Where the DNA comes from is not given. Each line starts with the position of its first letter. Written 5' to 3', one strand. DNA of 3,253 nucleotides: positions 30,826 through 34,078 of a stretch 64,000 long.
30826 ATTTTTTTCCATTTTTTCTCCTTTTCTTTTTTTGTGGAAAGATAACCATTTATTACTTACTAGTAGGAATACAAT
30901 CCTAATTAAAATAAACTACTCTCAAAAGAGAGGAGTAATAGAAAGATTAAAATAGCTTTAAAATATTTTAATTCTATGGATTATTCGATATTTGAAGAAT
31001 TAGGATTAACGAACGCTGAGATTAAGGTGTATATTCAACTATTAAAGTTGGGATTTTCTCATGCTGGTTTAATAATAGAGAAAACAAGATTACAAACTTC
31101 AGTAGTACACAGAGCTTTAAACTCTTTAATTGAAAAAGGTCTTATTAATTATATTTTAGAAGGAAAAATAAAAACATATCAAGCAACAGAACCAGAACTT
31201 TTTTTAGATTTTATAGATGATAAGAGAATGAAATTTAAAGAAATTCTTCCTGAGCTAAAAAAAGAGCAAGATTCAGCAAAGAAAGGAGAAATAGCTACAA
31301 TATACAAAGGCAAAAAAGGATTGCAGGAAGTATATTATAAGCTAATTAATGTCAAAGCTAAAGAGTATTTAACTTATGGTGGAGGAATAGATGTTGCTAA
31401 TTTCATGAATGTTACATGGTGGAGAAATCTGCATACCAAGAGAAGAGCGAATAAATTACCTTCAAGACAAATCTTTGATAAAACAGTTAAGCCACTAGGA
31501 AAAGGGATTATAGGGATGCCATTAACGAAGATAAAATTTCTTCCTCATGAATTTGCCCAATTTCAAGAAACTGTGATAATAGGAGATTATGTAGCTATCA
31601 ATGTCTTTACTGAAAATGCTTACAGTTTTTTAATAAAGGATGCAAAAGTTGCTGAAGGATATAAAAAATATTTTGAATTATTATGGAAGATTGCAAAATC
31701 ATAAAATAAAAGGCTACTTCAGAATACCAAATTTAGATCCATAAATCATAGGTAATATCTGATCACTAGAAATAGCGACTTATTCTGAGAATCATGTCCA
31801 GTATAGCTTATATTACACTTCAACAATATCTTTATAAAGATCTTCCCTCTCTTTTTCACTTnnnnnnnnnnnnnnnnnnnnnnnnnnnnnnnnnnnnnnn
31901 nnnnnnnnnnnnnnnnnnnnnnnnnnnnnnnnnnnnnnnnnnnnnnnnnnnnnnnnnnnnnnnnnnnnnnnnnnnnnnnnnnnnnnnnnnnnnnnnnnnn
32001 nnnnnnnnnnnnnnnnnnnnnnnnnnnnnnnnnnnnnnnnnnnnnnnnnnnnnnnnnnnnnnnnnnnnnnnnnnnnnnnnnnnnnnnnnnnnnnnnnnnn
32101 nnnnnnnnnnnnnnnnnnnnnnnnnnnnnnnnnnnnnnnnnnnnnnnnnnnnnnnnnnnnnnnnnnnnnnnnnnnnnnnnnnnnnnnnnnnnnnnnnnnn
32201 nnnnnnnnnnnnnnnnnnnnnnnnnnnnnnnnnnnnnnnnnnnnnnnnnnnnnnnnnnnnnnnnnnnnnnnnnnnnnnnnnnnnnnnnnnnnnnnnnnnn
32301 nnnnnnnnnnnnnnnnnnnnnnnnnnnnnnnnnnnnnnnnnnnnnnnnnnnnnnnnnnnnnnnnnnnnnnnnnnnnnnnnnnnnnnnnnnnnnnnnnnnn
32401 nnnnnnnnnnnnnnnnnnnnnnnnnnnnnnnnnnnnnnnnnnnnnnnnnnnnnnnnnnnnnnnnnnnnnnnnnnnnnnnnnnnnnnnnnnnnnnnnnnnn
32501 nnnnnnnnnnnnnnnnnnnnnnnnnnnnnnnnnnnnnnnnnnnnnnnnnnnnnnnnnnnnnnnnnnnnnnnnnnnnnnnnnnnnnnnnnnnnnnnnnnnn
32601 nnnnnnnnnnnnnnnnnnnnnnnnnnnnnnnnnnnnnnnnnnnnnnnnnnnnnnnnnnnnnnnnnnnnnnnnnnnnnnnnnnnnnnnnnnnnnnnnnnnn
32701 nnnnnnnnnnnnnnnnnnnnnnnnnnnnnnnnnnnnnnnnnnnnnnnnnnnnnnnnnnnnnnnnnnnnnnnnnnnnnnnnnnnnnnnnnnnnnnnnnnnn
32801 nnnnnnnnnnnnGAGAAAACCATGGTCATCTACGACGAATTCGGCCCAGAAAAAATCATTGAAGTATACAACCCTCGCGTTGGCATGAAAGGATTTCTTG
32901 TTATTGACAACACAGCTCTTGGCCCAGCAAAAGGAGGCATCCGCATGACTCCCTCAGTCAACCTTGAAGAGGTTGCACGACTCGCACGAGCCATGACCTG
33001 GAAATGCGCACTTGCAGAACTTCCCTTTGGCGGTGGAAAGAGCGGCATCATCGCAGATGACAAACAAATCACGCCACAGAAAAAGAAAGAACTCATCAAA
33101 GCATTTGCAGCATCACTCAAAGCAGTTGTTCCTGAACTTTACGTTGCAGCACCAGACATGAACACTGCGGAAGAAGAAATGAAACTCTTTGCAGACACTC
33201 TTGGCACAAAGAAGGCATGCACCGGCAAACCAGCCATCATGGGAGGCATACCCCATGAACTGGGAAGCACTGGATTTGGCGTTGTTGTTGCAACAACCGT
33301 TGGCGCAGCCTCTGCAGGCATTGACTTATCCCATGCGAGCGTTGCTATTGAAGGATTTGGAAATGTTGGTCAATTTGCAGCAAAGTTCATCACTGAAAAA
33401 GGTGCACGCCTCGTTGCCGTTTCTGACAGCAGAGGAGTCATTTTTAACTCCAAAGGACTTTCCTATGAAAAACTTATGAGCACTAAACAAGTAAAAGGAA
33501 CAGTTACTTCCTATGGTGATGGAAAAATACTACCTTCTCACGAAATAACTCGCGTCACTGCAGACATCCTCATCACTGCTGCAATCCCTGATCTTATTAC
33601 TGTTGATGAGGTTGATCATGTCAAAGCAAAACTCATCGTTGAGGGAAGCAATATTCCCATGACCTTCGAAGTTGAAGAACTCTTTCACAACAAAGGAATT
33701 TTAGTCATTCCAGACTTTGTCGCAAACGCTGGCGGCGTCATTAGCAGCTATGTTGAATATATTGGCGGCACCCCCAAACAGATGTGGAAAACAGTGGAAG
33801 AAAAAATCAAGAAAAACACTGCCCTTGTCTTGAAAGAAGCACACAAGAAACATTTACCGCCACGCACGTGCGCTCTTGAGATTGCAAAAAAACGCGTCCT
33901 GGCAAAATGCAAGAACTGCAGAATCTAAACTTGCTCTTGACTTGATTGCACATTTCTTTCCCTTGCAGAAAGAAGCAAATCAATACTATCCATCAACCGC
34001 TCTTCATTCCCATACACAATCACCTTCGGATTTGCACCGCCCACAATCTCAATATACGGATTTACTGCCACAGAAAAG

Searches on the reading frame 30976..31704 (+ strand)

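Call 71: search_protein_families(library=pfam, proteins=[window:30976-31704:+], max_evalue=0.00001)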
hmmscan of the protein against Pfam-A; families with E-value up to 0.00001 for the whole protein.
window:30976-31704:+ (242 aa): 1 family
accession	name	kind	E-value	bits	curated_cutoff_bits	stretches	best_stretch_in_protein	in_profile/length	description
PF01978.25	TrmB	-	4.8e-11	42.8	25.6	1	7-74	2-68/68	Sugar-specific transcriptional regulator TrmB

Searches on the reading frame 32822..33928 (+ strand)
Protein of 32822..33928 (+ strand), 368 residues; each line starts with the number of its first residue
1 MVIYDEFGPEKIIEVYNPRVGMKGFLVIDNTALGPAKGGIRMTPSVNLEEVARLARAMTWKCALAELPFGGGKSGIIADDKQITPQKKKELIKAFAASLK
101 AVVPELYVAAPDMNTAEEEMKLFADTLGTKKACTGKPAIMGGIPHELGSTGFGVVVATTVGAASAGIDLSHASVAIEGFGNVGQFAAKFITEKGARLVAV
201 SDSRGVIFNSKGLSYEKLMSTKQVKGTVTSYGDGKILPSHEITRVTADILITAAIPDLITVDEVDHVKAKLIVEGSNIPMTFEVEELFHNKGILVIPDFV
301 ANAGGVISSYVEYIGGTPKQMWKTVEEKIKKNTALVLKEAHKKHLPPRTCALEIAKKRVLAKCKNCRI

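Call 13: search_protein_families(library=pfam, proteins=[window:32822-33928:+], max_evalue=0.001)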
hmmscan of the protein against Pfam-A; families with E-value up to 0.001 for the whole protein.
window:32822-33928:+ (368 aa): 2 families
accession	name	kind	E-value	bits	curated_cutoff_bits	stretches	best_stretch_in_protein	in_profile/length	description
PF00208.27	ELFV_dehydrog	-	2.1e-53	182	23.4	1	141-361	1-235/241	Glutamate/Leucine/Phenylalanine/Valine dehydrogenase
PF02812.23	ELFV_dehydrog_N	-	8.5e-33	113.3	25.3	1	12-127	4-127/129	Glu/Leu/Phe/Val dehydrogenase, dimerisation domain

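Call 62: search_protein_families(library=ncbifam, proteins=[window:32822-33928:+], max_evalue=0.00001)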
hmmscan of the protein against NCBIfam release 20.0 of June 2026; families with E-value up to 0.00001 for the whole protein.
window:32822-33928:+ (368 aa): 8 families
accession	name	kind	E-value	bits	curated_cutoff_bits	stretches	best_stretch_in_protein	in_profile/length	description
NF040817.1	GdhA_Arch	equivalog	1.2e-75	255.3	750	1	23-363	55-411/419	glutamate dehydrogenase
NF041398.1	GluDhGdhB_Halo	equivalog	4.8e-72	243.1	620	1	23-359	52-399/410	glutamate dehydrogenase GdhB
NF006929.0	PRK09414.1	equivalog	5.9e-45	154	536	1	23-343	78-409/445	NADP-specific glutamate dehydrogenase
NF035922.1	Trp_DH_ScyB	equivalog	9.8e-34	116.9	600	1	6-361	8-341/346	tryptophan dehydrogenase ScyB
NF010633.0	PRK14030.1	subfamily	1.1e-32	113.7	743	1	24-341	75-407/445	glutamate dehydrogenase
NF010634.0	PRK14031.1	equivalog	3.2e-31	108.3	822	1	24-341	75-406/444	NADP-specific glutamate dehydrogenase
NF004912.0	PRK06270.1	equivalog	1.4e-07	31.2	373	1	172-262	4-106/343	homoserine dehydrogenase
NF047886.1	AmOxnSyBioU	equivalog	5.8e-06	25.6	600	1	174-243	1-71/323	(S)-8-amino-7-oxononanoate synthase BioU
